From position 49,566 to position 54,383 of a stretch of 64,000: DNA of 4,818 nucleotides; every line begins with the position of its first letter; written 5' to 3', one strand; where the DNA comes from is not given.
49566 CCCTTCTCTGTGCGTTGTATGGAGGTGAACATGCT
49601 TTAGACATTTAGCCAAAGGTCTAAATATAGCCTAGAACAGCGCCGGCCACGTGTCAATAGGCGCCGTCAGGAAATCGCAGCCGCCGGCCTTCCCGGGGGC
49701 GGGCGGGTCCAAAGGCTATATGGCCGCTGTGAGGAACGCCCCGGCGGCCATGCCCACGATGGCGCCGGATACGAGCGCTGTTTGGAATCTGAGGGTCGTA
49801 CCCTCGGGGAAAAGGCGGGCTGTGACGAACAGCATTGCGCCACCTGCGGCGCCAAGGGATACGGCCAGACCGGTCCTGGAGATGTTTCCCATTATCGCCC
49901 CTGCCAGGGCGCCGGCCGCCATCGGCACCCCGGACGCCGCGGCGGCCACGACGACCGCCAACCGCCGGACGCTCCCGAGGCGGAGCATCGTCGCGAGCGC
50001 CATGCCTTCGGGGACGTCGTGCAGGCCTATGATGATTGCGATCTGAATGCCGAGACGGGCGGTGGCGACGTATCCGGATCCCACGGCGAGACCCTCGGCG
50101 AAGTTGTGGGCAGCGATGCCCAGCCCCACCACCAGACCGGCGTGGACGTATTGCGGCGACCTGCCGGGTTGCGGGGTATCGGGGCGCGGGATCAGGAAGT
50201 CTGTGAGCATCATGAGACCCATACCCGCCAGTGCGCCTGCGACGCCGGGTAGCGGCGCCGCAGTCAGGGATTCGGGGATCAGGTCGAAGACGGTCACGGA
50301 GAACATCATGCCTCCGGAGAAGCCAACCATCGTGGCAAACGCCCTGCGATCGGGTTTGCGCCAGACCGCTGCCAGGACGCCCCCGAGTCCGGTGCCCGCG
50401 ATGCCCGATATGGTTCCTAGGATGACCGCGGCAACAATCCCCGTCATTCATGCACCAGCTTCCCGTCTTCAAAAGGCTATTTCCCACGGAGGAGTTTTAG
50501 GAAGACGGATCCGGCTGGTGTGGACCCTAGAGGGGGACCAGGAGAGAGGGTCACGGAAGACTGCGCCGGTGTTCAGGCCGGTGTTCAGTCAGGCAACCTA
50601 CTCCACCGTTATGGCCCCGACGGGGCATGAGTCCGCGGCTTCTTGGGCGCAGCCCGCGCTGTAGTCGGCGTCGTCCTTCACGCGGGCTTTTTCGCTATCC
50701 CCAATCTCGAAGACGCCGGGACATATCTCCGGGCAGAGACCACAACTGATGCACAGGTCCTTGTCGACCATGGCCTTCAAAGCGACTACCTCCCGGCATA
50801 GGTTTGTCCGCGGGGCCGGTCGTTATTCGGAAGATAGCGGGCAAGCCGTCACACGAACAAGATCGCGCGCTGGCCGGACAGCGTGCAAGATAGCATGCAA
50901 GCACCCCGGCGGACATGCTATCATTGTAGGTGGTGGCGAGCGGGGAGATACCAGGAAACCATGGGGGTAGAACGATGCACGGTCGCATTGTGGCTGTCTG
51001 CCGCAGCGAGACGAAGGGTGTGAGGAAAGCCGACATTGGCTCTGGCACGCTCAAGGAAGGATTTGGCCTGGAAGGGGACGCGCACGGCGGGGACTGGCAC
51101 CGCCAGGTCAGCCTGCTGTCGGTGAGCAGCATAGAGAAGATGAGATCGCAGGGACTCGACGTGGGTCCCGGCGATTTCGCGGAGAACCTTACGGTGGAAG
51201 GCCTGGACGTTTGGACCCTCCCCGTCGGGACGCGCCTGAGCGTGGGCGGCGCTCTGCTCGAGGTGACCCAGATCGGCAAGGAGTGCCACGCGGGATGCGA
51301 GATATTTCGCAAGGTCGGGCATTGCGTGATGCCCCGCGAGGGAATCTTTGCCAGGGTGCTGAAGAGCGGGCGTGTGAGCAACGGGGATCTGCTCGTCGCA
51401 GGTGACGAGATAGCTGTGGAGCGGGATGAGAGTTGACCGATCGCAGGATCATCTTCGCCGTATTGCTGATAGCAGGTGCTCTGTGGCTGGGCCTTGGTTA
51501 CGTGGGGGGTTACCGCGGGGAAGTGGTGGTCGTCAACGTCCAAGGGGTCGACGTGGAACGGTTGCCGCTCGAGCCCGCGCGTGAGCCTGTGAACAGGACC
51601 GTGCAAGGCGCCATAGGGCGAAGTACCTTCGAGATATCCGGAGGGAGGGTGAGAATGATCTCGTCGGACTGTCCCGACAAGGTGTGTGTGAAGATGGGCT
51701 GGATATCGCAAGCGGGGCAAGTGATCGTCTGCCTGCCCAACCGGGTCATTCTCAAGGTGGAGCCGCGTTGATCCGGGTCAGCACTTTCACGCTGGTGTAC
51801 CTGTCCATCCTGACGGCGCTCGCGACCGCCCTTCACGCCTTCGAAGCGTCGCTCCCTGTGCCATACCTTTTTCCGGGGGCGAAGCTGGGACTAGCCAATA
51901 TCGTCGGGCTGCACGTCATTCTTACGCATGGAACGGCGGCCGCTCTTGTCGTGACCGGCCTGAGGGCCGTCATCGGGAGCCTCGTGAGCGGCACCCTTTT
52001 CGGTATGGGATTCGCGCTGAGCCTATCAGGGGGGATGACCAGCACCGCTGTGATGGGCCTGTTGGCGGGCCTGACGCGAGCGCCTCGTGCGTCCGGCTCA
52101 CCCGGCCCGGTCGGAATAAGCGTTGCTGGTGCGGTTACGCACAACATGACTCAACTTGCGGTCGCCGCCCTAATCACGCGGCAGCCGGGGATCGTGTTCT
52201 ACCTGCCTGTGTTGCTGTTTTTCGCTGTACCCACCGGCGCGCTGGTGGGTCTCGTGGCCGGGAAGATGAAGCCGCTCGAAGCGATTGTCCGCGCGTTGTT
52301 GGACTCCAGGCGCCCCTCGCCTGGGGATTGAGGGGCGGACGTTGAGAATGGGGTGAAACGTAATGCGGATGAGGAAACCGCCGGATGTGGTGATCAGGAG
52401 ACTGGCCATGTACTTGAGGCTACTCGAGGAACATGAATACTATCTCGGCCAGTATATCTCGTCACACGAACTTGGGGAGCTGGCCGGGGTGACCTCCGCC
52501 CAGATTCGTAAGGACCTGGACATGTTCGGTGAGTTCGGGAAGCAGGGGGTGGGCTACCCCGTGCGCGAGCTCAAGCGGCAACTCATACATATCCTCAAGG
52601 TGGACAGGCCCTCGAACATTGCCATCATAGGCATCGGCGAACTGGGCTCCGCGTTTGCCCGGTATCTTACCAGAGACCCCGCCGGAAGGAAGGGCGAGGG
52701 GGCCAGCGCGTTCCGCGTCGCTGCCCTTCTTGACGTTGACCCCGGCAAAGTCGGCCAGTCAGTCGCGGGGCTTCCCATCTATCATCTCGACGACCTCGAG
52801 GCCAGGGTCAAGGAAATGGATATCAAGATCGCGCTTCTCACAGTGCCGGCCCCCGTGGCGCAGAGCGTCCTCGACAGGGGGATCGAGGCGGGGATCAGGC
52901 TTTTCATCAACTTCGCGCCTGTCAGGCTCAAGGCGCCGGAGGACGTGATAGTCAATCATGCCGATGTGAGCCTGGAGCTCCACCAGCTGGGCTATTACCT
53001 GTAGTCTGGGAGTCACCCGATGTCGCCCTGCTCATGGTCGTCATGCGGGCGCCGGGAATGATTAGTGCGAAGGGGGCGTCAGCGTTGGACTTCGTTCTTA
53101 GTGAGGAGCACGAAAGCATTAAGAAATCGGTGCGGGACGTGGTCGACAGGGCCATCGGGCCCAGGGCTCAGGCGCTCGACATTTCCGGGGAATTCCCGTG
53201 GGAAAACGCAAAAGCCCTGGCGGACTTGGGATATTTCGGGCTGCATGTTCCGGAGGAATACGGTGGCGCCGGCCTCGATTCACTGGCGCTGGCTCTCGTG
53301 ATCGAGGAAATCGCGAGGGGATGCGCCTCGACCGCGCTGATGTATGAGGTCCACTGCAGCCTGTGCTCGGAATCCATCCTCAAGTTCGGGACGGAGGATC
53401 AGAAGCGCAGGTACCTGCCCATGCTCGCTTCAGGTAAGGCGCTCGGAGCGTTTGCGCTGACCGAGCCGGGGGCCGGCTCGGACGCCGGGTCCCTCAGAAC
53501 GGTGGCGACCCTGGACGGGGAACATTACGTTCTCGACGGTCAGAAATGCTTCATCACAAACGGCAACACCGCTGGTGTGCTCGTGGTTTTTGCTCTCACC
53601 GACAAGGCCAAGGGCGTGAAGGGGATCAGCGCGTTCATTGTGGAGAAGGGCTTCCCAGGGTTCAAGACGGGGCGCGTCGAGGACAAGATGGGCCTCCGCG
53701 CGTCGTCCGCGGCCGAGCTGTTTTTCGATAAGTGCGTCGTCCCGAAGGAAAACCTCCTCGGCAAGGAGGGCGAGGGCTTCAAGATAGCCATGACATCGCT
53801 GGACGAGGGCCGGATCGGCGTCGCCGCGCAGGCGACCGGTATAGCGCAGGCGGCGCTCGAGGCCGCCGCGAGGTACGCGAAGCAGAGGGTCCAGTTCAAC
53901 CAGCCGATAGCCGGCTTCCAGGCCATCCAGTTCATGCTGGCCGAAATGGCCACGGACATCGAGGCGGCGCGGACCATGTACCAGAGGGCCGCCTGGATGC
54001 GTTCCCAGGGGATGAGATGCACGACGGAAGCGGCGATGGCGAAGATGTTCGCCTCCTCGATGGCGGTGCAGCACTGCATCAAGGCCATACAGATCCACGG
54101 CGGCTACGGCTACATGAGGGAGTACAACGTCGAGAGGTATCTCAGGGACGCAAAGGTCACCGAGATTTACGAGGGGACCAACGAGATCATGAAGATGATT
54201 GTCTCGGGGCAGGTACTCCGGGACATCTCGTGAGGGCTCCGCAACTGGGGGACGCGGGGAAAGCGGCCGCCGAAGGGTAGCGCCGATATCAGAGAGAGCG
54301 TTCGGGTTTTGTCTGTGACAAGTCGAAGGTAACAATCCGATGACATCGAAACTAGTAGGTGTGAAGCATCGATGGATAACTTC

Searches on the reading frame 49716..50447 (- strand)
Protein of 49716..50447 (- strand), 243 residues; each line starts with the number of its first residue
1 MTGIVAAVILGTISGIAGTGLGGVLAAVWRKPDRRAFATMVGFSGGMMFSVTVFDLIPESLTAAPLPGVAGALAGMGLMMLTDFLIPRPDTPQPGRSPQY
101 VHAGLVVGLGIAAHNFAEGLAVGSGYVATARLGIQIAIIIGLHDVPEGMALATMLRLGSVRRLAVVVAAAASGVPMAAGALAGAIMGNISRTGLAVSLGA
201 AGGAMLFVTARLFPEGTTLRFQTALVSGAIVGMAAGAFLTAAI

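Call 92: search_protein_families(library=pfam, proteins=[window:49716-50447:-], max_evalue=0.001)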
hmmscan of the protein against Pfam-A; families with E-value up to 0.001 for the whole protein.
window:49716-50447:- (243 aa): 1 family
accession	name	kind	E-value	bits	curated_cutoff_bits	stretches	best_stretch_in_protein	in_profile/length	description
PF02535.28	Zip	-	6.2e-10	39.2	35.1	1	103-239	177-318/323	ZIP Zinc transporter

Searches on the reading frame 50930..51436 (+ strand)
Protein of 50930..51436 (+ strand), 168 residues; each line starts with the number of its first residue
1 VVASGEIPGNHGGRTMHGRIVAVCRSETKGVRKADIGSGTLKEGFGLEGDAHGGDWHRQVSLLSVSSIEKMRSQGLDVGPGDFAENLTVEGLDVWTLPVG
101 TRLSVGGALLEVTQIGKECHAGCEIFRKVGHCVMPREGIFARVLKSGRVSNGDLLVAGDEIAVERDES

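Call 92: search_protein_families(library=pfam, proteins=[window:50930-51436:+], max_evalue=0.001)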
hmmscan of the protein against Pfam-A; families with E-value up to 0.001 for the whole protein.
window:50930-51436:+ (168 aa): 1 family
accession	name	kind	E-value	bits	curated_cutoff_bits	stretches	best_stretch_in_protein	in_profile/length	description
PF03473.23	MOSC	-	9e-13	48.7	22.7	1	50-153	3-117/120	MOSC domain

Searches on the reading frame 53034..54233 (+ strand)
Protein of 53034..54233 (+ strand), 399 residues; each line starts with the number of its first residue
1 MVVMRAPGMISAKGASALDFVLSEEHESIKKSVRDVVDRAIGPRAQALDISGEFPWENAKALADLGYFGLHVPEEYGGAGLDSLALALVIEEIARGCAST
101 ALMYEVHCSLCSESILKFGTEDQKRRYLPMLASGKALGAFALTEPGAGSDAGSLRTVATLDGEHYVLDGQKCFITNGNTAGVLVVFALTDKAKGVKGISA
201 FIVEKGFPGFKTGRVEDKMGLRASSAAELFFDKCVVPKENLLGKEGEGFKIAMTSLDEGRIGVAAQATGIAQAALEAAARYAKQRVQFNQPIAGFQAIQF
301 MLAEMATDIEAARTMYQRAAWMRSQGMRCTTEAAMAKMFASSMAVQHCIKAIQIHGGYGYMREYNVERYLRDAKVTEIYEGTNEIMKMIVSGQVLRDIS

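Call 3: search_protein_families(library=pfam, proteins=[window:53034-54233:+], max_evalue=0.1)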
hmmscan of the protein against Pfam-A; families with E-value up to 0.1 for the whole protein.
window:53034-54233:+ (399 aa): 5 families
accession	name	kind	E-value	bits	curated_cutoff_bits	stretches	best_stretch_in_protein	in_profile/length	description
PF00441.29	Acyl-CoA_dh_1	-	6.8e-51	172.8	22.4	1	246-393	1-148/150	Acyl-CoA dehydrogenase, C-terminal domain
PF02771.21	Acyl-CoA_dh_N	-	3.4e-39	134.2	22.9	1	23-135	1-113/113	Acyl-CoA dehydrogenase, N-terminal domain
PF02770.24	Acyl-CoA_dh_M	-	3.2e-25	88.6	33.3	1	139-234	1-97/97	Acyl-CoA dehydrogenase, middle domain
PF08028.16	Acyl-CoA_dh_2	-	3.7e-25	89.2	22.7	1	261-383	1-133/134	Acyl-CoA dehydrogenase, C-terminal domain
PF22924.1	ACOX_C_alpha1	-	7.5e-07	29.5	27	1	280-390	50-164/169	Acyl-CoA oxidase, C-alpha1 domain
